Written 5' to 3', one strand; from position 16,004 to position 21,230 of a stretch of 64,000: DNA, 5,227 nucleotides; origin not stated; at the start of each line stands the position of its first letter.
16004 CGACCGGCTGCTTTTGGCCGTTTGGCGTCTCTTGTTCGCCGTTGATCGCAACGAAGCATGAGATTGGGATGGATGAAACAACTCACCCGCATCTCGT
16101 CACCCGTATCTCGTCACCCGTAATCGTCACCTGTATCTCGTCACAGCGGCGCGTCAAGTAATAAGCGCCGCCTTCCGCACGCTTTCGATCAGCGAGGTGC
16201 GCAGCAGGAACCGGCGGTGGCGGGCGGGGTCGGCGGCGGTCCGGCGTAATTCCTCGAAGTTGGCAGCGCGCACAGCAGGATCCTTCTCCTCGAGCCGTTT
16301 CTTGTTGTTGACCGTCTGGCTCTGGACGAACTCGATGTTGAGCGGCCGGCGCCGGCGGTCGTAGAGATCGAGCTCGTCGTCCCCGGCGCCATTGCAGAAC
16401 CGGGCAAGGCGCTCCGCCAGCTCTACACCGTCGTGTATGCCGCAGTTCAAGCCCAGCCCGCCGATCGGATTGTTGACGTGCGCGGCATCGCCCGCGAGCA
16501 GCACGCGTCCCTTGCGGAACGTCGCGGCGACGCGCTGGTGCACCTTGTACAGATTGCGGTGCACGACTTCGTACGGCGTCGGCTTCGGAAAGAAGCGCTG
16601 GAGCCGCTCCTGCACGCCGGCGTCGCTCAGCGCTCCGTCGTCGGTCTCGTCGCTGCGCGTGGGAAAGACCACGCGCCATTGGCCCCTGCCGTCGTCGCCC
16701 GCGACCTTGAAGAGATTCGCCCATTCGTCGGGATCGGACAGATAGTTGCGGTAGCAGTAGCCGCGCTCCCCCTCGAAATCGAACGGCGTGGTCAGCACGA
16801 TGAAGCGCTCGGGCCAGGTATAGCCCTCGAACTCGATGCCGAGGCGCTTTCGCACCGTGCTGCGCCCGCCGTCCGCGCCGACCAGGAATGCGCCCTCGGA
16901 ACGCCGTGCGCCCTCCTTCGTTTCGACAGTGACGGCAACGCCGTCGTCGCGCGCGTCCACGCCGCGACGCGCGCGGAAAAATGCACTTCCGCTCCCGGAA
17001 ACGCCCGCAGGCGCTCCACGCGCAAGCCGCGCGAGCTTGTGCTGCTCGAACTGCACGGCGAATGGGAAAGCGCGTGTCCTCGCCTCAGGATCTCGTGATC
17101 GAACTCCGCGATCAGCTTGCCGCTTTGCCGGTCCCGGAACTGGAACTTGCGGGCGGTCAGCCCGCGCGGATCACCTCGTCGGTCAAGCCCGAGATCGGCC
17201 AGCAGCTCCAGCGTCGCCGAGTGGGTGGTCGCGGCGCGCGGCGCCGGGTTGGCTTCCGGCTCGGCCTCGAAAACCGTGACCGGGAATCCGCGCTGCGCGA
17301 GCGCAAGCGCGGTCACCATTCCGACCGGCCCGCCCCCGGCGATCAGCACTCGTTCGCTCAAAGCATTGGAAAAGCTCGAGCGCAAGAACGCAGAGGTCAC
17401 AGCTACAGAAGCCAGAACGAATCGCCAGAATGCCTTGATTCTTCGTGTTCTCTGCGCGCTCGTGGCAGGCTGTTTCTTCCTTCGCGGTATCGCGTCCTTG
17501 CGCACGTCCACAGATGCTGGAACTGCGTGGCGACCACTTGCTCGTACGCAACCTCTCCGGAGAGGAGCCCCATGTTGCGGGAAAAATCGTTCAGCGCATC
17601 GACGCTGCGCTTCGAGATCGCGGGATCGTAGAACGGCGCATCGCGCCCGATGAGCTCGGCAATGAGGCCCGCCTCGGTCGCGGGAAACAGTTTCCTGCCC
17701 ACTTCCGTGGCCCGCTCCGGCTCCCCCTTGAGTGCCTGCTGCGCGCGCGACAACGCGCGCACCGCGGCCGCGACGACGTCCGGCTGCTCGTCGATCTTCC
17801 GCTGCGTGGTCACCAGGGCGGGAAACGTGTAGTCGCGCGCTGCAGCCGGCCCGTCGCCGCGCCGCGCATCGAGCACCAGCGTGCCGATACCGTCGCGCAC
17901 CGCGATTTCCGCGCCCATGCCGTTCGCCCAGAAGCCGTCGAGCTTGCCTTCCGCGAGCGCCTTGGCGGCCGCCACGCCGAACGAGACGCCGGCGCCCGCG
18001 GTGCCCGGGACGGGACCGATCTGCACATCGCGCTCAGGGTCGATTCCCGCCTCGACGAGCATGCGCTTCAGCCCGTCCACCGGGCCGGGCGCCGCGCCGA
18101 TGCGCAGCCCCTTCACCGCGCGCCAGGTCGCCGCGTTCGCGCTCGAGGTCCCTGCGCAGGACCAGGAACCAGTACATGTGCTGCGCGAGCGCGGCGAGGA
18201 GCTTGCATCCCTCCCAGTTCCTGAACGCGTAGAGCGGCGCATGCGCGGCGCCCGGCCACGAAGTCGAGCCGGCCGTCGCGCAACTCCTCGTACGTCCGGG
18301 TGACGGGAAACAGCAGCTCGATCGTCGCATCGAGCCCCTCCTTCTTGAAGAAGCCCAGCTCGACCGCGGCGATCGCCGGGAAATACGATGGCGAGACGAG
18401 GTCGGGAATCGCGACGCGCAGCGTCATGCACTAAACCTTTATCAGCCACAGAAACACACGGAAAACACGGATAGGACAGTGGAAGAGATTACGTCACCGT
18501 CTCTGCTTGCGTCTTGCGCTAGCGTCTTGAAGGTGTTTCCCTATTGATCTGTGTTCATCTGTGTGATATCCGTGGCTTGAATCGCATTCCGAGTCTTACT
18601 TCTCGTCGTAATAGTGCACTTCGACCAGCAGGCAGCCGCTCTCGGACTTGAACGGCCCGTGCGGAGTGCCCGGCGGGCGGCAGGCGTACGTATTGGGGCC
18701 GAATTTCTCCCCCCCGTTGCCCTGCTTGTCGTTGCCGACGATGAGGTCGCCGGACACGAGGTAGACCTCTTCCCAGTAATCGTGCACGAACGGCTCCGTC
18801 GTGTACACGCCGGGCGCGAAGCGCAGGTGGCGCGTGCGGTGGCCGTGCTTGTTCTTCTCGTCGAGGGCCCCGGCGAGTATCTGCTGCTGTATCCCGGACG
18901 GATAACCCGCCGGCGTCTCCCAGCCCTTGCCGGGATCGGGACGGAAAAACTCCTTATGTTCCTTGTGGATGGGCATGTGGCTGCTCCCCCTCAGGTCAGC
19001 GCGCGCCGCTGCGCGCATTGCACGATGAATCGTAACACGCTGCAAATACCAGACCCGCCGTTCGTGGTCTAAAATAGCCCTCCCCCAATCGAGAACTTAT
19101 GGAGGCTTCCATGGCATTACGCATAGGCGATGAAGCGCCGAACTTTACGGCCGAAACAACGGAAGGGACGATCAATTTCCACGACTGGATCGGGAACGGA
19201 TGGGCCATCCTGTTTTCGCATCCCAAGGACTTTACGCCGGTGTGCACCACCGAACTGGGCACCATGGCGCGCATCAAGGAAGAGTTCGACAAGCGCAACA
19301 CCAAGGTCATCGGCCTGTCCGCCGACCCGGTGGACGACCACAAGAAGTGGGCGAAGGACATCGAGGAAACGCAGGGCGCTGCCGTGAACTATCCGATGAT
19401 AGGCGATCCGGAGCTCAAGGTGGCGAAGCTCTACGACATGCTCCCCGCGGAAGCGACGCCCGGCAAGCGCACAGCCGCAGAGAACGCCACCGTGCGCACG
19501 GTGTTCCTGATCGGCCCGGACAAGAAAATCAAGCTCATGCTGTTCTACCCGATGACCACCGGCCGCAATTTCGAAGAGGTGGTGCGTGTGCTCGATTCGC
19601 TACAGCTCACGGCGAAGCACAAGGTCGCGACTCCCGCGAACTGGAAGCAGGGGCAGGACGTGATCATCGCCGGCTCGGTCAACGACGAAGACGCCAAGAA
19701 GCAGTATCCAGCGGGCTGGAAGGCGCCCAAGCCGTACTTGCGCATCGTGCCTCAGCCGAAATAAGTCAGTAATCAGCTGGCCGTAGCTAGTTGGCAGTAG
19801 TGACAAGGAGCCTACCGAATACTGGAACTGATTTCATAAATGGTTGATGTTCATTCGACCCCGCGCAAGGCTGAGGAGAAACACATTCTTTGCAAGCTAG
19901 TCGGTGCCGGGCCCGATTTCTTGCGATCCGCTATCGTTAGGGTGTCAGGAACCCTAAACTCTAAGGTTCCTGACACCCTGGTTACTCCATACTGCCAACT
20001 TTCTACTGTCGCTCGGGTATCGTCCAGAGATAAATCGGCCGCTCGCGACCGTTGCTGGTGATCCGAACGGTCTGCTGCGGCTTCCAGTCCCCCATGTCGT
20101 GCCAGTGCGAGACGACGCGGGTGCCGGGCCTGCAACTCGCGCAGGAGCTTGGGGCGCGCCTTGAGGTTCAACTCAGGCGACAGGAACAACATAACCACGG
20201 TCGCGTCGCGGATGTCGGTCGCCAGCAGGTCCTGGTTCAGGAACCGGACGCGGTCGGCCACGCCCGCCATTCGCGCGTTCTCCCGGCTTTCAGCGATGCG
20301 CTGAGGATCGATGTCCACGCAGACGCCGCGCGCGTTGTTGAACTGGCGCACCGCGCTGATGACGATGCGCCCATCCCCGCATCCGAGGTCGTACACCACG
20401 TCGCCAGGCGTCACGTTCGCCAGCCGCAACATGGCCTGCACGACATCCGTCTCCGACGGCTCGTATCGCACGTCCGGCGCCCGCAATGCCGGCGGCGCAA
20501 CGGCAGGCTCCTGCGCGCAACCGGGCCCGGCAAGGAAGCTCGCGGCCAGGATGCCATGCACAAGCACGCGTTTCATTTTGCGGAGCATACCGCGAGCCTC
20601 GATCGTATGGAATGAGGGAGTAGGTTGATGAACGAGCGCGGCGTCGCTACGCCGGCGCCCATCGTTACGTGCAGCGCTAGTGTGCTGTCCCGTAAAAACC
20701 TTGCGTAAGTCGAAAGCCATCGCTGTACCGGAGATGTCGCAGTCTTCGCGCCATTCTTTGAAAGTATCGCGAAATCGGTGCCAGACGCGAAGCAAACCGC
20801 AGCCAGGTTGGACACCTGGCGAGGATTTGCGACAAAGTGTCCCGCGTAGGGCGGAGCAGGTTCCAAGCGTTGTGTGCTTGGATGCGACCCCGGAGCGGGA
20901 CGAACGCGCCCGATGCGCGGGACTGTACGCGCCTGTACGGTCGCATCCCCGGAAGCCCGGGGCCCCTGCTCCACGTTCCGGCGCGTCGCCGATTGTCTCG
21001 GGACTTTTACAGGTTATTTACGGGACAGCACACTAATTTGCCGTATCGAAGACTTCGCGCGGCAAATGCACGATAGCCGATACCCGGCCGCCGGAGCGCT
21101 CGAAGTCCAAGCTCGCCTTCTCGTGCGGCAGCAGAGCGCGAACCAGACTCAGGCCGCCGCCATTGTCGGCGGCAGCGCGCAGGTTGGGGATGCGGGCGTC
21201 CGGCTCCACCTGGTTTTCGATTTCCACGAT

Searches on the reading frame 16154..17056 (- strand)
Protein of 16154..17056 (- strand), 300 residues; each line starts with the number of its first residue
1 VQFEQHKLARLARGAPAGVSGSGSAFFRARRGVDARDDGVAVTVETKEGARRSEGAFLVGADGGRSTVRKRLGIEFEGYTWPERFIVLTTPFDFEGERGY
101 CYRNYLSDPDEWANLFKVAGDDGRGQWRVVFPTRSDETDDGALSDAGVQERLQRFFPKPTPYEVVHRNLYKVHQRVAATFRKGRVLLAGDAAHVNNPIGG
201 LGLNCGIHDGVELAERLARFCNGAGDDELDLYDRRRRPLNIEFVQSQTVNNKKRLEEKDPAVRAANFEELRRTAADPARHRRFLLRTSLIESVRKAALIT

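Call 55: search_protein_families(library=pfam, proteins=[window:16154-17056:-], max_evalue=0.00001)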
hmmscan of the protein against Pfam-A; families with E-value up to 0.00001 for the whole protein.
window:16154-17056:- (300 aa): 1 family
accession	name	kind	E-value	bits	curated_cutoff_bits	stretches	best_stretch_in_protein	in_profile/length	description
PF01494.25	FAD_binding_3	-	6.1e-34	118.2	22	1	32-244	125-346/349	FAD binding domain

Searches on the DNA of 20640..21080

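Call 48: search_rna_families(source=window, start=20640, end=21080, threshold=evalue, max_evalue=10)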
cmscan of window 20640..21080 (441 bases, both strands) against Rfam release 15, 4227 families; matches with E-value up to 10: 2.
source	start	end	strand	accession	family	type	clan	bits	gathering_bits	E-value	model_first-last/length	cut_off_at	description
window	20862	20909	-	RF01704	Glutamine-II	Cis-reg; riboswitch;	-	15.9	33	0.15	1-60/60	no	Glutamine-II riboswitch aptamer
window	20888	20952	+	RF02400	Hsp83_3_UTR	Cis-reg;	-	7.4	90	7.4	240-300/470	no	Heat shock protein 83 3' UTR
